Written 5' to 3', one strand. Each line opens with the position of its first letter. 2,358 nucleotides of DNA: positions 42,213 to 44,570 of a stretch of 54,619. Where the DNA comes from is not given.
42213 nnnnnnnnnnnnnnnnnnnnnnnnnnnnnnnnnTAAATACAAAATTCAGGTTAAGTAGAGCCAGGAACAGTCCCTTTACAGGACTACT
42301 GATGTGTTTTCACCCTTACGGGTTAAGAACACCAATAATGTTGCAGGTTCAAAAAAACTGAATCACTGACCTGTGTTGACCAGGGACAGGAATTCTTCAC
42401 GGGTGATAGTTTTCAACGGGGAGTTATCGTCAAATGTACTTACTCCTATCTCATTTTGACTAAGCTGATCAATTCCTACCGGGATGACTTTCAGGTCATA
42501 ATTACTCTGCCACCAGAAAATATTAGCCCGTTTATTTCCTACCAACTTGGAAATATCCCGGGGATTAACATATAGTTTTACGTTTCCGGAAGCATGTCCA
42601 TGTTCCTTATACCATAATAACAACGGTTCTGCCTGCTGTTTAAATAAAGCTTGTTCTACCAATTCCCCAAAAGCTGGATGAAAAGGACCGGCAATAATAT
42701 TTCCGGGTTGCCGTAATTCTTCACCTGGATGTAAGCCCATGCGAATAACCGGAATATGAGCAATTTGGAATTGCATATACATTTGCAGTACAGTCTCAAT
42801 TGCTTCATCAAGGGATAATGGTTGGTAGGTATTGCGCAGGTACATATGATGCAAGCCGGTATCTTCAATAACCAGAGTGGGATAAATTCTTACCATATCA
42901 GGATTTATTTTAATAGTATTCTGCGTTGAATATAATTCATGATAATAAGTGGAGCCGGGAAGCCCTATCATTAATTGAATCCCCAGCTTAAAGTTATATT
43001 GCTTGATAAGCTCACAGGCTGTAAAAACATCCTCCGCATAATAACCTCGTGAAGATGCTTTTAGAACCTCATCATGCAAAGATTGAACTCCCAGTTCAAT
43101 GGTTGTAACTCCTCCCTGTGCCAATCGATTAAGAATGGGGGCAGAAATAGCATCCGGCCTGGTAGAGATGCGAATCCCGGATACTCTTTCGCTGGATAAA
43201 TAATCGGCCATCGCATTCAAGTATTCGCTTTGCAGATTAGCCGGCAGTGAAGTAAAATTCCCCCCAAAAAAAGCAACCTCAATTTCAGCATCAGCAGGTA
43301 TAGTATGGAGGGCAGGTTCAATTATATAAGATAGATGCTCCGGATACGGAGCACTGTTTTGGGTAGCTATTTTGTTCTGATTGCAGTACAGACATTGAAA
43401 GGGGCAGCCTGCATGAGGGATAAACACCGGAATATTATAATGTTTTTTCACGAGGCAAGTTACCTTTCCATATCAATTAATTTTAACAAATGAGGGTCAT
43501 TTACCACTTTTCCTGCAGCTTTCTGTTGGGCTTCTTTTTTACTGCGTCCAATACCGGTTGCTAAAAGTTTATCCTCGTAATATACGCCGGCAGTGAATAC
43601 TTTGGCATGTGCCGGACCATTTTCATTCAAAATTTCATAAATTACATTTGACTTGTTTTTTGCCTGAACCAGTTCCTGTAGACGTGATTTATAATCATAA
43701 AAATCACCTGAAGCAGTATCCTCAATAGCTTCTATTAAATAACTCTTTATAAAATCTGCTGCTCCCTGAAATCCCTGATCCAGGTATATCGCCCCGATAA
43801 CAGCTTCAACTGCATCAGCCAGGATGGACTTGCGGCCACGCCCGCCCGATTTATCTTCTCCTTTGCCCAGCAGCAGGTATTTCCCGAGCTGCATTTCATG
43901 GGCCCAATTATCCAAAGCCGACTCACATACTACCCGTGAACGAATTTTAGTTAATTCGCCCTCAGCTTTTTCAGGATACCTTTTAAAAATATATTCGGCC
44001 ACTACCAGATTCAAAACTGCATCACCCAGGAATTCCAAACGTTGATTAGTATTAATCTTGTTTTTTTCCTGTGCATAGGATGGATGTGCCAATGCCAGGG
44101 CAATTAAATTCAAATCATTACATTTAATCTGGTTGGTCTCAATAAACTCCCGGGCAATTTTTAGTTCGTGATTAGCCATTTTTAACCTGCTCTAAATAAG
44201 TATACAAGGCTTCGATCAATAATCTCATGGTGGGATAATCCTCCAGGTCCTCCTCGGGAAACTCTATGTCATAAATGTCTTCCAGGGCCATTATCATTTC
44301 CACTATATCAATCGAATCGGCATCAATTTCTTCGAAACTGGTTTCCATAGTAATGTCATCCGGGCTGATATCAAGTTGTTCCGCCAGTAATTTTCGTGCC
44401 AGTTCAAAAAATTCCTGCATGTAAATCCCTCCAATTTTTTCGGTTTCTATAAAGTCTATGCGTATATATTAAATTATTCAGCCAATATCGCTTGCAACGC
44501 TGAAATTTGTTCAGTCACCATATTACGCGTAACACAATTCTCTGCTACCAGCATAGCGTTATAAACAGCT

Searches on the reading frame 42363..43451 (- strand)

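Call 14: search_protein_families(library=pfam, proteins=[window:42363-43451:-])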
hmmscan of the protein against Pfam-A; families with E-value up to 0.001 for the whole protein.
window:42363-43451:- (362 aa): 2 families
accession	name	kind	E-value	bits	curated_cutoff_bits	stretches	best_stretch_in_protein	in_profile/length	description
PF16199.10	Radical_SAM_C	-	1.2e-21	77.1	31.9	1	184-269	1-83/85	Radical_SAM C-terminal domain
PF04055.27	Radical_SAM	-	6.4e-19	69.2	29.5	1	11-169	2-156/166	Radical SAM superfamily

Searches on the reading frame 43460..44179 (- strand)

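Call 14: search_protein_families(library=pfam, proteins=[window:43460-44179:-])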
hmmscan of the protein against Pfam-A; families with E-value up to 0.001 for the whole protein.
window:43460-44179:- (239 aa): 3 families
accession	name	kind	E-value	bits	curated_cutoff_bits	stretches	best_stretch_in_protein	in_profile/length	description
PF14622.11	Ribonucleas_3_3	-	2.1e-43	148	35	1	24-150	3-126/128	Ribonuclease-III-like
PF00636.31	Ribonuclease_3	-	7.1e-28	97.8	27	1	46-136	1-102/102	Ribonuclease III domain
PF00035.32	dsrm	-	1.7e-17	64.2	23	1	163-225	1-62/66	Double-stranded RNA binding motif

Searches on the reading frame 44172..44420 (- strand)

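Call 14: search_protein_families(library=pfam, proteins=[window:44172-44420:-])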
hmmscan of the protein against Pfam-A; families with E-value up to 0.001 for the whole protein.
window:44172-44420:- (82 aa): 1 family
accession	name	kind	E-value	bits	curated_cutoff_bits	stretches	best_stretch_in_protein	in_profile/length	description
PF00550.31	PP-binding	-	2.1e-13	50.7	20.8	1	9-72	4-67/67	Phosphopantetheine attachment site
